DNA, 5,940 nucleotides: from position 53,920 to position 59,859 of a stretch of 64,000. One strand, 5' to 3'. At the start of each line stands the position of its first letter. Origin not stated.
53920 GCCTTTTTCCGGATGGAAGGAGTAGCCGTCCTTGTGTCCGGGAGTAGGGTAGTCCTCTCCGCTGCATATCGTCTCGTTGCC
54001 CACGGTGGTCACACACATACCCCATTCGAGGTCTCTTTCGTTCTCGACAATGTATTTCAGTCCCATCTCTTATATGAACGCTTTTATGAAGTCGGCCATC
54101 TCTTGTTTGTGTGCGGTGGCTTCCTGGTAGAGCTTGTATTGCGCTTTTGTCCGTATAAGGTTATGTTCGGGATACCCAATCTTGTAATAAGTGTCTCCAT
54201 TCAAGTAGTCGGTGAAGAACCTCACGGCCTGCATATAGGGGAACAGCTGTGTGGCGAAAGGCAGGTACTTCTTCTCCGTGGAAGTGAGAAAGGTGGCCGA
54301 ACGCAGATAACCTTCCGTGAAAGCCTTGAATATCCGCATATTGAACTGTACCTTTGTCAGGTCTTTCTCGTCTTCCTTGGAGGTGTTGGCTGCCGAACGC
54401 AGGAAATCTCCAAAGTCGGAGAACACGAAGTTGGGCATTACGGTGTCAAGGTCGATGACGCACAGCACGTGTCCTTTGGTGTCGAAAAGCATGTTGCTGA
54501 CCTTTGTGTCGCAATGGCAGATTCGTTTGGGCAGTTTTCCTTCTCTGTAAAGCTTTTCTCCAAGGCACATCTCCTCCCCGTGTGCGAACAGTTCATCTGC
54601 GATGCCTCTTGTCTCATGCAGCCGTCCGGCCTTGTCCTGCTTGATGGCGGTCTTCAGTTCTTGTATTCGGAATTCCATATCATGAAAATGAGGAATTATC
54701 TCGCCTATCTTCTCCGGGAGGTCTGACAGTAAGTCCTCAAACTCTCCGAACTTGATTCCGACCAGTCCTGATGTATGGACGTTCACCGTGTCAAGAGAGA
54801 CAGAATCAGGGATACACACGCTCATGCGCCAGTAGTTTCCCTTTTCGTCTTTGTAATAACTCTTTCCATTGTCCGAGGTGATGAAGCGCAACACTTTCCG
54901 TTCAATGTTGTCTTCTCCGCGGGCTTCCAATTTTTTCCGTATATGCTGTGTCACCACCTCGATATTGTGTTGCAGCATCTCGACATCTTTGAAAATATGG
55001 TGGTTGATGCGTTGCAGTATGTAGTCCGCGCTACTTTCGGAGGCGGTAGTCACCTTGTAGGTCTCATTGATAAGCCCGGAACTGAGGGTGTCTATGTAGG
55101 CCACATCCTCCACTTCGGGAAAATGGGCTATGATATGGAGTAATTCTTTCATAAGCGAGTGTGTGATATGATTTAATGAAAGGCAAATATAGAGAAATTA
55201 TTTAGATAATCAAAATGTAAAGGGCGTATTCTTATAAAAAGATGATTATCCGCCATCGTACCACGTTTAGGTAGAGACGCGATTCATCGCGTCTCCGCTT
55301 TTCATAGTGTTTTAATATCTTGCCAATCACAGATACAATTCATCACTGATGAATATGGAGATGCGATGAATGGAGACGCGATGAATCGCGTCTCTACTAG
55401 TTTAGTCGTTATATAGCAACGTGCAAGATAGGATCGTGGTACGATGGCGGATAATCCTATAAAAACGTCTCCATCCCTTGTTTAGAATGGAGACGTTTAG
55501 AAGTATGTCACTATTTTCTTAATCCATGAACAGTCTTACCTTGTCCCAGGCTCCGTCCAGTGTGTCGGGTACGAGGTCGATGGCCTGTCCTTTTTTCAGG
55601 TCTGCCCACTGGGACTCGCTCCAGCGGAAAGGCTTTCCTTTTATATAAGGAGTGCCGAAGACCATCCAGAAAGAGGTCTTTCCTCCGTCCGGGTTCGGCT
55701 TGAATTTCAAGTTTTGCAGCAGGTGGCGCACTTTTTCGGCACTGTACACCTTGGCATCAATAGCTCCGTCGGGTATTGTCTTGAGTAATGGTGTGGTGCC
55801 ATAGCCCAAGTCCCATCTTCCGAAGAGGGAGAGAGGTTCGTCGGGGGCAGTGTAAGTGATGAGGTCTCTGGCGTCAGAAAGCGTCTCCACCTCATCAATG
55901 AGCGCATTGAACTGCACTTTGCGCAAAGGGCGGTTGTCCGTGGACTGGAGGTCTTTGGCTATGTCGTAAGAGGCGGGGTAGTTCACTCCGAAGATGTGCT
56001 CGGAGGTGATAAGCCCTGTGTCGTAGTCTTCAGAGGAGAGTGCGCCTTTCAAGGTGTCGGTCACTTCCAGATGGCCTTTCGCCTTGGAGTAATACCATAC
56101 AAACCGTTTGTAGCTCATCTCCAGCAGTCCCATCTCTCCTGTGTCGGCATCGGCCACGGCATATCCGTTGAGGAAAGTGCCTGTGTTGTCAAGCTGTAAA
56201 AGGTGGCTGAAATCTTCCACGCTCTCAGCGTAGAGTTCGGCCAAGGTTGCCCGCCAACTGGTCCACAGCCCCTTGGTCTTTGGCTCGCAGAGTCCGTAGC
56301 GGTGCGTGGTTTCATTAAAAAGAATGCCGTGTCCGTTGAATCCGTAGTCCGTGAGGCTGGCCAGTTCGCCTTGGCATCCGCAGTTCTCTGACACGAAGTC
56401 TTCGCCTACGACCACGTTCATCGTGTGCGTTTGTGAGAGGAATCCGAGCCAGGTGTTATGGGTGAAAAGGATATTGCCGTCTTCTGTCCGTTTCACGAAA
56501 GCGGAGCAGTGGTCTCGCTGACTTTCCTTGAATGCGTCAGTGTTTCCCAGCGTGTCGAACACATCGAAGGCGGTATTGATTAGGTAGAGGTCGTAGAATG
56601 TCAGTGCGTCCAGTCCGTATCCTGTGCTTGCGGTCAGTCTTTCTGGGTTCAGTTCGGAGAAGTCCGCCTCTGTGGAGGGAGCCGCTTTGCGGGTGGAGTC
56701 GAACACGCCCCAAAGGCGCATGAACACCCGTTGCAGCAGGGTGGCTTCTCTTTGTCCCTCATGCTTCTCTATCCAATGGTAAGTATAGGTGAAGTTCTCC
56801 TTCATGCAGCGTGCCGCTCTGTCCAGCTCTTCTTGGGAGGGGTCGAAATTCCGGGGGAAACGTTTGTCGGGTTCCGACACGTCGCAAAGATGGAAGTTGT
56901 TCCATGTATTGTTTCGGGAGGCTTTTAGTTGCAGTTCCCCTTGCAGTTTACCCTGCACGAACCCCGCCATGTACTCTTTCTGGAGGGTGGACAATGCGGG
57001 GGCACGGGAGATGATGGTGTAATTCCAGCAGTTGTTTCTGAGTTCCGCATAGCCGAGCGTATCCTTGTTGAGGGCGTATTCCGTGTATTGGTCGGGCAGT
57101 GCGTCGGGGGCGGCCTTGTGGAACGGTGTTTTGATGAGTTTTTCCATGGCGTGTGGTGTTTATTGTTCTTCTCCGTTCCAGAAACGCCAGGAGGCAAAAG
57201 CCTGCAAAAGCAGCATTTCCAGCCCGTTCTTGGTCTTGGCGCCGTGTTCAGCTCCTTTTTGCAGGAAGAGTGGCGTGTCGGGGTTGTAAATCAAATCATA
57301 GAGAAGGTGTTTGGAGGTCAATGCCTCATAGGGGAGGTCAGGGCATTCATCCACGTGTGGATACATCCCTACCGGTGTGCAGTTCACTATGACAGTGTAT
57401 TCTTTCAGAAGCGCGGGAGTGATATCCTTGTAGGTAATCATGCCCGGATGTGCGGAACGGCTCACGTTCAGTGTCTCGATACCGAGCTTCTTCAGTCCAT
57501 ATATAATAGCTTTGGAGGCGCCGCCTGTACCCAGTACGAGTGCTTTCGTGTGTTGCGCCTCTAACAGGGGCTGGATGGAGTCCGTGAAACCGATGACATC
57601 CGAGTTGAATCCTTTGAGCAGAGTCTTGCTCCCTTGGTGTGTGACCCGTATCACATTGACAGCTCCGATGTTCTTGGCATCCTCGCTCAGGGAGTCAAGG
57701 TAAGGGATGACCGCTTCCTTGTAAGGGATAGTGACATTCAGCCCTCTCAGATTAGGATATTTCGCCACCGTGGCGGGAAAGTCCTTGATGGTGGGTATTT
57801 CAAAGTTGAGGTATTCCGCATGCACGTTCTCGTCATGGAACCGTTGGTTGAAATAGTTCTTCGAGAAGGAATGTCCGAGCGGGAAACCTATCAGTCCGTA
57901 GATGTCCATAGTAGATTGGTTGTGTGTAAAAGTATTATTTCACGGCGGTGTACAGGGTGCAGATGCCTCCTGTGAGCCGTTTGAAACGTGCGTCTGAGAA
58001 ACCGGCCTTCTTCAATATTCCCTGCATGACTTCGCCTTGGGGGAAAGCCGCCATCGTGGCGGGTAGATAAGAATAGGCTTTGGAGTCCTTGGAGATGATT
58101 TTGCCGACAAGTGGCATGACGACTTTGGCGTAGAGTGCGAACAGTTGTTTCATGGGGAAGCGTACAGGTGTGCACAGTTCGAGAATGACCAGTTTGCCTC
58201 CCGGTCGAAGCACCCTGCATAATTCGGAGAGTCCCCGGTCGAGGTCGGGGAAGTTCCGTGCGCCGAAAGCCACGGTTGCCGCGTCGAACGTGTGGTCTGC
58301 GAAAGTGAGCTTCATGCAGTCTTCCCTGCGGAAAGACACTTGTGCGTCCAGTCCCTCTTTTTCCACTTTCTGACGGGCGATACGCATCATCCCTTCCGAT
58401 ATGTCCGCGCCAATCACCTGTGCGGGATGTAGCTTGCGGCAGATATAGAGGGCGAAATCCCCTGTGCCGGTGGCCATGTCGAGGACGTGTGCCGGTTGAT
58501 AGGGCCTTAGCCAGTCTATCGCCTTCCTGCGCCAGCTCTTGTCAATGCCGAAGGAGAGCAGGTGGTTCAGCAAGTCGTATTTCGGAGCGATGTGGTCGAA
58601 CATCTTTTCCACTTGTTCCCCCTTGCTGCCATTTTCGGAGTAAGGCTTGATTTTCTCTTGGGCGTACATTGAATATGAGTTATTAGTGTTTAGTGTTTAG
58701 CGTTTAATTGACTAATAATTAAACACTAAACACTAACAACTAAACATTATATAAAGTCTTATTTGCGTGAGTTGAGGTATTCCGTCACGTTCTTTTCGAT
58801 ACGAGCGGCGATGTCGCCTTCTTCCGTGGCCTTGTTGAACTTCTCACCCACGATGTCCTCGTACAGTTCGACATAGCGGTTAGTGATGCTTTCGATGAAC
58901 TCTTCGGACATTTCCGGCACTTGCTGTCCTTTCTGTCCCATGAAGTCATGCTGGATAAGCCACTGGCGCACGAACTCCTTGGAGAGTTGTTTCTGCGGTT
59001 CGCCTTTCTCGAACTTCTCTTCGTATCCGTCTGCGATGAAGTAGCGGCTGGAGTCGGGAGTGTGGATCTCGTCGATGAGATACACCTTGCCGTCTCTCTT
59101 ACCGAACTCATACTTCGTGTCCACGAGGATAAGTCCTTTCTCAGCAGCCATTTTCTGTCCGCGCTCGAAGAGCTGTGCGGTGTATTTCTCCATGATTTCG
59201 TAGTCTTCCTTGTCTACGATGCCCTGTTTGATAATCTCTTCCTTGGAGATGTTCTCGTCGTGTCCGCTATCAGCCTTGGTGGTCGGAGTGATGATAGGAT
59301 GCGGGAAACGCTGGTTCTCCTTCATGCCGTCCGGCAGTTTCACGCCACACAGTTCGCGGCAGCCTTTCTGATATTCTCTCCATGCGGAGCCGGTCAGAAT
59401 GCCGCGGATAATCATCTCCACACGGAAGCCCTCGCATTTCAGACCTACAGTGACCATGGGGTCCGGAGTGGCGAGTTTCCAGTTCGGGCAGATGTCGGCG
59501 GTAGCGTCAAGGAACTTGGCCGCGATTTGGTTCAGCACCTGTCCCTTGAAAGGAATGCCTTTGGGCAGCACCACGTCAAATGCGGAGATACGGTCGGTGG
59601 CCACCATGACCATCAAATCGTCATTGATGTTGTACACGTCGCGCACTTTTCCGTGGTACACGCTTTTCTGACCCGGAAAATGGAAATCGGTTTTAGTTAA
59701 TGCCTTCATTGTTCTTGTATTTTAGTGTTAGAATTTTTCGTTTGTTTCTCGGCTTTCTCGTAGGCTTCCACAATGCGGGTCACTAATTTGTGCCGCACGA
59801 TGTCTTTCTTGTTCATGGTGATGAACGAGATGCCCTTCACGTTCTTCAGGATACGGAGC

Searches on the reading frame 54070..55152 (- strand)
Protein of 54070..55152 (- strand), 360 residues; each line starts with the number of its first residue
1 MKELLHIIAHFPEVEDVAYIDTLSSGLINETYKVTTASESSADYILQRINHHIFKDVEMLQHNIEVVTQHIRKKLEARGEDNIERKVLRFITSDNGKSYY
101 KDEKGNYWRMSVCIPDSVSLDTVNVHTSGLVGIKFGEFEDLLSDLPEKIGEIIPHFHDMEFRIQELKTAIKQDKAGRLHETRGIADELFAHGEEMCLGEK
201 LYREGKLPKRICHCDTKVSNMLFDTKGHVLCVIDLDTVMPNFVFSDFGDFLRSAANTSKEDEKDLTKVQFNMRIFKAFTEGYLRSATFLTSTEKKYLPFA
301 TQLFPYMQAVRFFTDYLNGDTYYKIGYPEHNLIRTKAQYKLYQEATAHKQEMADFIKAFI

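Call 32: search_protein_families(library=pfam, proteins=[window:54070-55152:-])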
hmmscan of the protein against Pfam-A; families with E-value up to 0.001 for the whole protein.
window:54070-55152:- (360 aa): 2 families
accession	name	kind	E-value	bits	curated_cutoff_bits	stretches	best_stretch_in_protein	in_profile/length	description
PF01636.29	APH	-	3e-13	50.5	23.2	1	23-253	5-212/239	Phosphotransferase enzyme family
PF01633.27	Choline_kinase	-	1.8e-05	24.7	29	1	190-291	143-248/300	Choline/ethanolamine kinase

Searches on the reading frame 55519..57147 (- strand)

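Call 32: search_protein_families(library=pfam, proteins=[window:55519-57147:-])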
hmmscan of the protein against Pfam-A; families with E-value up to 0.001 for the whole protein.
window:55519-57147:- (542 aa): 1 family
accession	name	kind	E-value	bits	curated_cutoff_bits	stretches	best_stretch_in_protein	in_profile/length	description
PF04916.18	Phospholip_B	-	5.2e-12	45.6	27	1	36-517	9-470/487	Phospholipase B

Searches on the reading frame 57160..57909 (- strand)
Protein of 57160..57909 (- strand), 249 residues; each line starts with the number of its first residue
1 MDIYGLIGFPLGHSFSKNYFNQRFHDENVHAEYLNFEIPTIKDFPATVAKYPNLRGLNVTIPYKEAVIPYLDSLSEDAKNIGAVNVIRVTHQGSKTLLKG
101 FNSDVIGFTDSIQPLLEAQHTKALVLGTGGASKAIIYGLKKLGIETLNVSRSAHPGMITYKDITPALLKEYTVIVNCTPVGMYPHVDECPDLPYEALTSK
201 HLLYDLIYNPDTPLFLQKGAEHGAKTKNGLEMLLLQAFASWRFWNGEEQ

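Call 32: search_protein_families(library=pfam, proteins=[window:57160-57909:-])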
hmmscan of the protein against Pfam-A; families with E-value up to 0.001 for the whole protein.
window:57160-57909:- (249 aa): 2 families
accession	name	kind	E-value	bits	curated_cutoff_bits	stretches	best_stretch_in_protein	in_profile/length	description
PF08501.16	Shikimate_dh_N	-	2.1e-23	82.8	27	1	6-87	1-83/83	Shikimate dehydrogenase substrate binding domain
PF18317.6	SDH_C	-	0.00086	19.4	25.8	0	229-247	1-19/31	Shikimate 5'-dehydrogenase C-terminal domain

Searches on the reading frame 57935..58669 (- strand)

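Call 32: search_protein_families(library=pfam, proteins=[window:57935-58669:-])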
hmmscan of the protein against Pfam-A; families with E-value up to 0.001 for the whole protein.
window:57935-58669:- (244 aa): 9 families
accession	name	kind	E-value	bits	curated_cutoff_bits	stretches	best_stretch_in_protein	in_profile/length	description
PF01209.24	Ubie_methyltran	-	6e-66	222.5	20.1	1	15-244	4-233/233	ubiE/COQ5 methyltransferase family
PF13649.12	Methyltransf_25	-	8.6e-23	81.3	27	1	62-158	1-97/97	Methyltransferase domain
PF08241.18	Methyltransf_11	-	4.1e-21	75.9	21.2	1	63-162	1-95/95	Methyltransferase domain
PF13847.12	Methyltransf_31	-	3.7e-18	66.1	27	1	61-199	6-129/145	Methyltransferase domain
PF08242.18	Methyltransf_12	-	8.1e-12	46.2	30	1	63-160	1-98/98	Methyltransferase domain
PF13489.12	Methyltransf_23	-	1.9e-09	37.9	27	1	58-224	22-159/164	Methyltransferase domain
PF01135.25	PCMT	-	1.6e-07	31.7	20.3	1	50-205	65-206/210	Protein-L-isoaspartate(D-aspartate) O-methyltransferase (PCMT)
PF12847.13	Methyltransf_18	-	5.7e-05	23.6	27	1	59-134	15-89/151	Methyltransferase domain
PF04816.18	TrmK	-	0.00058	19.9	27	1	70-134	9-73/205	tRNA (adenine(22)-N(1))-methyltransferase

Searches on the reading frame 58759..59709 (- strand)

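Call 32: search_protein_families(library=pfam, proteins=[window:58759-59709:-])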
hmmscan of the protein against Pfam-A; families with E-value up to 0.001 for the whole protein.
window:58759-59709:- (316 aa): 1 family
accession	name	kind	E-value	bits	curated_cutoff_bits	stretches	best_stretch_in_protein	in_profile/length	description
PF01259.24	SAICAR_synt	-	3.4e-73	246.7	20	1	17-255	2-223/233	SAICAR synthetase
